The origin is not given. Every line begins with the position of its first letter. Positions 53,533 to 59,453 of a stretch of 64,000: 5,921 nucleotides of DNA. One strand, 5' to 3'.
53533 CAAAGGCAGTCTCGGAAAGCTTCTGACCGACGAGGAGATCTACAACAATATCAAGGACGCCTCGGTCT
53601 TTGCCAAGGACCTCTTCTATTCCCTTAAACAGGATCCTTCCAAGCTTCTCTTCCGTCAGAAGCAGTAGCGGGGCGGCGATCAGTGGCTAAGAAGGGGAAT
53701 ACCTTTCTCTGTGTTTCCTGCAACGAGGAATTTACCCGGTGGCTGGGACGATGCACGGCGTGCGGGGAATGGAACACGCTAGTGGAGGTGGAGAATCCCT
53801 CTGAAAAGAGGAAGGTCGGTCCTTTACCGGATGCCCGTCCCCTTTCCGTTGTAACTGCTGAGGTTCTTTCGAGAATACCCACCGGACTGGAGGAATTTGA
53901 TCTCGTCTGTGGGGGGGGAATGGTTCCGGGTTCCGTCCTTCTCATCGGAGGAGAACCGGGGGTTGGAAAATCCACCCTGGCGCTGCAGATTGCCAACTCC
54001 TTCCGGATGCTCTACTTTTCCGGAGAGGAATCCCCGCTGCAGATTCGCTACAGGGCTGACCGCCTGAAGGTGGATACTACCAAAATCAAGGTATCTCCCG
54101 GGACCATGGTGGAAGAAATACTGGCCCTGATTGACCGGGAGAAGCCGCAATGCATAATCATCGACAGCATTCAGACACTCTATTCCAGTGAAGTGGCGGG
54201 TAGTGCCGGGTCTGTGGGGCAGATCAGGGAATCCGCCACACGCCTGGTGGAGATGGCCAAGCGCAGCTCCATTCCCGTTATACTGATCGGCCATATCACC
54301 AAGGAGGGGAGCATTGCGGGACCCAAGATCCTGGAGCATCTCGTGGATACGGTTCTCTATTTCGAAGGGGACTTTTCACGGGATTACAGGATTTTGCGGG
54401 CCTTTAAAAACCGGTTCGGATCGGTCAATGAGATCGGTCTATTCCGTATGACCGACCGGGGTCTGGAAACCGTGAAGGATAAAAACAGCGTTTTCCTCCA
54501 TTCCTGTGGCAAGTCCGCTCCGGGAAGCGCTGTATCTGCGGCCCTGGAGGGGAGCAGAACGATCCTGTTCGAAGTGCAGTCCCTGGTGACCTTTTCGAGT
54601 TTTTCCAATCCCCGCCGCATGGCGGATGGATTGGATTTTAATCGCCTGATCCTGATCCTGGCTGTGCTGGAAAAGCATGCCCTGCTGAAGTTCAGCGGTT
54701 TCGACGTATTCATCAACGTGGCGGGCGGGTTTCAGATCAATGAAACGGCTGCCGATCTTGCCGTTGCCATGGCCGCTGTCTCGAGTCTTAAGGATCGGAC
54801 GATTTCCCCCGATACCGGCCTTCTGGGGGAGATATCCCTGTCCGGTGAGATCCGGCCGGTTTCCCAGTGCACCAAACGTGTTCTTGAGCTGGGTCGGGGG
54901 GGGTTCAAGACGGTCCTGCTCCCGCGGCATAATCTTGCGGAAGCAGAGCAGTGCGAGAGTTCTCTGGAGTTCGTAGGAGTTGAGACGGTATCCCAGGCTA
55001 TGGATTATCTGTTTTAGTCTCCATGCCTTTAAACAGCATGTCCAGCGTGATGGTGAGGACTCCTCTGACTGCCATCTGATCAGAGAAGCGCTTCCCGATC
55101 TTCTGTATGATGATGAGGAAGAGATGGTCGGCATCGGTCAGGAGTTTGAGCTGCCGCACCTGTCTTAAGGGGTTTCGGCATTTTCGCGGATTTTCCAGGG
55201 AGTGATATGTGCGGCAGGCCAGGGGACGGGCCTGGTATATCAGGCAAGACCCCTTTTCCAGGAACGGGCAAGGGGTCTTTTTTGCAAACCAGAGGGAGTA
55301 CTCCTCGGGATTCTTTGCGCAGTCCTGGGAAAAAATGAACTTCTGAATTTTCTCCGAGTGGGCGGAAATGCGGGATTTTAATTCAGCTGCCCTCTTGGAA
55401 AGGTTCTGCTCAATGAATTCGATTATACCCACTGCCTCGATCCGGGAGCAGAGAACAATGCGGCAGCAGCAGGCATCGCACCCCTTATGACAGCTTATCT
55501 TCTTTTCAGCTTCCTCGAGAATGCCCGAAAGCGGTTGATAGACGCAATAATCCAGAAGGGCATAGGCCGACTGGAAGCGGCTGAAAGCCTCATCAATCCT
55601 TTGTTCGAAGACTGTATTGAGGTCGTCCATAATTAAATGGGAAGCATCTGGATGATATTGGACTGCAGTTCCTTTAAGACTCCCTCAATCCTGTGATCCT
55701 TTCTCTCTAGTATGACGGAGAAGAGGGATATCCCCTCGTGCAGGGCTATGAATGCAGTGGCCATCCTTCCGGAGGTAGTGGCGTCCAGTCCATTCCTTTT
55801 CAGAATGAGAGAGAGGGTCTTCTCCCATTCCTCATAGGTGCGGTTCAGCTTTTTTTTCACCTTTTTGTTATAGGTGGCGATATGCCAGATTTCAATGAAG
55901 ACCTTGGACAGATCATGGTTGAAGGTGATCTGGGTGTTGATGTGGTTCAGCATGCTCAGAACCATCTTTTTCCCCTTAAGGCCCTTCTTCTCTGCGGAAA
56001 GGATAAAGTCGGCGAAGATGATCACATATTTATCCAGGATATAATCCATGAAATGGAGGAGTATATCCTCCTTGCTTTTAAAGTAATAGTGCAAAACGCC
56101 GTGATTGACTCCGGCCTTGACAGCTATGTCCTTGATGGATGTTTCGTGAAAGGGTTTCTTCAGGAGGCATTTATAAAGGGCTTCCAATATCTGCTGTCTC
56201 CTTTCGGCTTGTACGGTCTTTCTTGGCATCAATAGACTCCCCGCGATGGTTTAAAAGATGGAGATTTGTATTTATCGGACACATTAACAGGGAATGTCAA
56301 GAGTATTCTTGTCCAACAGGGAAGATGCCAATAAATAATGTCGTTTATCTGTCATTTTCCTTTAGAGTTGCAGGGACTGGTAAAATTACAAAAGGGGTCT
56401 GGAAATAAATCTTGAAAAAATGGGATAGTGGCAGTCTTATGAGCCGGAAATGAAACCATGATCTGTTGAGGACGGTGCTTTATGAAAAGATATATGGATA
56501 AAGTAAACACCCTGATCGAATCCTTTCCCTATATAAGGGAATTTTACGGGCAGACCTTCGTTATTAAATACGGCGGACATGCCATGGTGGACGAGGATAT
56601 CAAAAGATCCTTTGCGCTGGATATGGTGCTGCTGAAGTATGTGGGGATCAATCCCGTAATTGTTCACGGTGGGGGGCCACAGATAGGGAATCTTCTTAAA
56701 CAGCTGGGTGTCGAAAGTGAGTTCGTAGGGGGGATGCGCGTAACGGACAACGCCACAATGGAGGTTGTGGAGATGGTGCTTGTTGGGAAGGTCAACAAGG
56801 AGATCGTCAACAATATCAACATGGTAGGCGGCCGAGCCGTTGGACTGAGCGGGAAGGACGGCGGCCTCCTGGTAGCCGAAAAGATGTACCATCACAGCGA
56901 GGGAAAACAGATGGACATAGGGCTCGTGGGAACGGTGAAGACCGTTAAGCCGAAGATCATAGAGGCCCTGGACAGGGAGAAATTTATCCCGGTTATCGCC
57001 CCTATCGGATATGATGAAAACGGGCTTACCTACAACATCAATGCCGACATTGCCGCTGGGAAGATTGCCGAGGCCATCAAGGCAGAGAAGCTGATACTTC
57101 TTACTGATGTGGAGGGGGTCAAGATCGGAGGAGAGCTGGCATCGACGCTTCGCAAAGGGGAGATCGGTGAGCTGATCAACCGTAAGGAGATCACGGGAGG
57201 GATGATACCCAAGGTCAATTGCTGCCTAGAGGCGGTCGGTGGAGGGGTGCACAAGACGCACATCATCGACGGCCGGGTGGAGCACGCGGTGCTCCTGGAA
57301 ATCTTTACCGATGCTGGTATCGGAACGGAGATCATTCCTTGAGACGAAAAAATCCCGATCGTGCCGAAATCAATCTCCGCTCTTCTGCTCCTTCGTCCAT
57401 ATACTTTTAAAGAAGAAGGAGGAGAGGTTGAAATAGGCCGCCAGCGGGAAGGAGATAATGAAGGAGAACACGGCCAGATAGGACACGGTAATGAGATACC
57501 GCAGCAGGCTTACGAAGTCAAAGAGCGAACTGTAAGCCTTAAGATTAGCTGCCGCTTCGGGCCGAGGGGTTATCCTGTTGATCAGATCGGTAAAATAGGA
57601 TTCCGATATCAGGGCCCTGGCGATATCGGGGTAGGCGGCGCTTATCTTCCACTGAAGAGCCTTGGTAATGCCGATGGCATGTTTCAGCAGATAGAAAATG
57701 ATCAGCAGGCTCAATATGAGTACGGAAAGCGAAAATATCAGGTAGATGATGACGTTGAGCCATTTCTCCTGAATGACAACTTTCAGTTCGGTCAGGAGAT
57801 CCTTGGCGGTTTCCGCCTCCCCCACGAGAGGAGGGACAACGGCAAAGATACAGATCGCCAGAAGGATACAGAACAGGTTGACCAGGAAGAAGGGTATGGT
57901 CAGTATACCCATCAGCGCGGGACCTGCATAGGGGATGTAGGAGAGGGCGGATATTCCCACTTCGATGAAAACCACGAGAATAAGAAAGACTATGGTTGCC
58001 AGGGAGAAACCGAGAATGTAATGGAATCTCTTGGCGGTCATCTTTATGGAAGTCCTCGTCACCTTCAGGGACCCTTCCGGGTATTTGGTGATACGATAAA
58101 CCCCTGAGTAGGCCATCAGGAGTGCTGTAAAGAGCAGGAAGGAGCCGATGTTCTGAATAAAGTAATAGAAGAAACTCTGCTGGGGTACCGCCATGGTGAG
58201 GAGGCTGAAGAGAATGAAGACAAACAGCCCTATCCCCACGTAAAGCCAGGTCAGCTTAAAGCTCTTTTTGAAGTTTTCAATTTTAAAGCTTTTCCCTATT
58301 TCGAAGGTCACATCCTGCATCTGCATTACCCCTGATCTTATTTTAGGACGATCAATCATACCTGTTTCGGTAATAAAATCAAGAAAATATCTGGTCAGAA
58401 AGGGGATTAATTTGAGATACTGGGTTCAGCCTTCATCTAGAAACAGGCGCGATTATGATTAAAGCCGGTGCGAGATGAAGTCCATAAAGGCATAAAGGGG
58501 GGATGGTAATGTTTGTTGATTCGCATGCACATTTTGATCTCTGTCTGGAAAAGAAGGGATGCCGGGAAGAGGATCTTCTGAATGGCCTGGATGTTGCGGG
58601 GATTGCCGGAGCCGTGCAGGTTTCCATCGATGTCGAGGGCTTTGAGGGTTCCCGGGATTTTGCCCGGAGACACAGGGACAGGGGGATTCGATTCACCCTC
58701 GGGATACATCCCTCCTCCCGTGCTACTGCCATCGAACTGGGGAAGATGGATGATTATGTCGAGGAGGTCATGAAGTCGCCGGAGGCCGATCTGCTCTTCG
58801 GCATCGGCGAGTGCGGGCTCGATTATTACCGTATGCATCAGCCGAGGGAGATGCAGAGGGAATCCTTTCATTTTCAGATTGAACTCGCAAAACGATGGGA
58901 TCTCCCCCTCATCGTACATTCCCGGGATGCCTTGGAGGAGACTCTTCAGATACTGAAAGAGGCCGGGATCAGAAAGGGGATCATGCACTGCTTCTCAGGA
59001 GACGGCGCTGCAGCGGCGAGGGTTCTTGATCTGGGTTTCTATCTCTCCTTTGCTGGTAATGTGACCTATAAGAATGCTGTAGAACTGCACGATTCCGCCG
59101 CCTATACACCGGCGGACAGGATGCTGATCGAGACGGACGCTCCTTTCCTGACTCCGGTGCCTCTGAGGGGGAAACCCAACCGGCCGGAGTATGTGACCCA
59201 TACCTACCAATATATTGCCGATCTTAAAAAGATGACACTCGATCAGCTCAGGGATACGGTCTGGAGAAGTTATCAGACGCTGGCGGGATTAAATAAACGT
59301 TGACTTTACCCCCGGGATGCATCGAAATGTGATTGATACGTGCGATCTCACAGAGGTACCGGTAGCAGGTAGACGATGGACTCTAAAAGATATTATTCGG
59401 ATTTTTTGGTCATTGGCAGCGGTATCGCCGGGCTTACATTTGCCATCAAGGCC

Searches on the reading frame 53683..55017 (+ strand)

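Call 70: search_protein_families(library=pfam, proteins=[window:53683-55017:+], max_evalue=0.00001)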
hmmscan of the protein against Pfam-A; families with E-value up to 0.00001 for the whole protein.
window:53683-55017:+ (444 aa): 8 families
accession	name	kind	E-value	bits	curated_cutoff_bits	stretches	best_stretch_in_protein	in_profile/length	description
PF06745.19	ATPase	-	5.5e-16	59.1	26.6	1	65-136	1-78/231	KaiC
PF13481.12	AAA_25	-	2e-10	41.1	27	1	61-209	11-194/195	AAA domain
PF03796.21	DnaB_C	-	1.3e-09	38.2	27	0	65-135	2-79/255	DnaB-like helicase C terminal domain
PF05362.19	Lon_C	-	2.6e-09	37.4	21.1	1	340-441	94-200/205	Lon protease (S16) C-terminal proteolytic domain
PF13541.12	ChlI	-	9.3e-09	35.7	27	1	336-417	39-121/121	Subunit ChlI of Mg-chelatase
PF18073.7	Zn_ribbon_LapB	-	1.5e-08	34.6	25.7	1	9-35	2-28/28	Rubredoxin metal binding domain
PF13401.12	AAA_22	-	1.1e-06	29.5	27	1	84-204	6-123/130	AAA domain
PF00004.35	AAA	-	6.6e-06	27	21.2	0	87-208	2-111/131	ATPase family associated with various cellular activities (AAA)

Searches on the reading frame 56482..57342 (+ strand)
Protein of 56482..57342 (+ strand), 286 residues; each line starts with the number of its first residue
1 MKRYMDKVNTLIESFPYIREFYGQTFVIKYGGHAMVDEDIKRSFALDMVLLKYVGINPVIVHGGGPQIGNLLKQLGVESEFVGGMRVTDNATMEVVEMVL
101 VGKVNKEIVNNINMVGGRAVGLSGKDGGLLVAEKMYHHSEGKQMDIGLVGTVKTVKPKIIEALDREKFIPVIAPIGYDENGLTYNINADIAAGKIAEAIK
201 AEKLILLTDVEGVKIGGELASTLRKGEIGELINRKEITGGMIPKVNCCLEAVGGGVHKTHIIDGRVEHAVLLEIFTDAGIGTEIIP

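Call 70: search_protein_families(library=pfam, proteins=[window:56482-57342:+], max_evalue=0.00001)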
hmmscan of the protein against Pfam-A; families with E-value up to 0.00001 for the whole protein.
window:56482-57342:+ (286 aa): 1 family
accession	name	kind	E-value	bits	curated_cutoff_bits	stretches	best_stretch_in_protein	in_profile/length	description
PF00696.33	AA_kinase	-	6e-42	144.4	24.9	1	25-263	2-234/234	Amino acid kinase family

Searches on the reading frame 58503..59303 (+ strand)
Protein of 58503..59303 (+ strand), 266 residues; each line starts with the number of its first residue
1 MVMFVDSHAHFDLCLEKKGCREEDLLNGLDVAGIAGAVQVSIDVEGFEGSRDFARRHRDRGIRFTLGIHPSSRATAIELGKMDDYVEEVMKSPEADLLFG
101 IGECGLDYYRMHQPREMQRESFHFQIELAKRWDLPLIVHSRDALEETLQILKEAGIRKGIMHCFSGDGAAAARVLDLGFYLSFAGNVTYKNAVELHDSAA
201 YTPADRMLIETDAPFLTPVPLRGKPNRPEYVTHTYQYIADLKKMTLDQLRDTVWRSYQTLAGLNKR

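Call 71: search_protein_families(library=pfam, proteins=[window:58503-59303:+], max_evalue=0.00001)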
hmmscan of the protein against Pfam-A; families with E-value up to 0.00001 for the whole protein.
window:58503-59303:+ (266 aa): 1 family
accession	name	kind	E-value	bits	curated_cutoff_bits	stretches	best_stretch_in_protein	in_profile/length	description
PF01026.27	TatD_DNase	-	4.9e-66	223.1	27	1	5-260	1-251/253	TatD related DNase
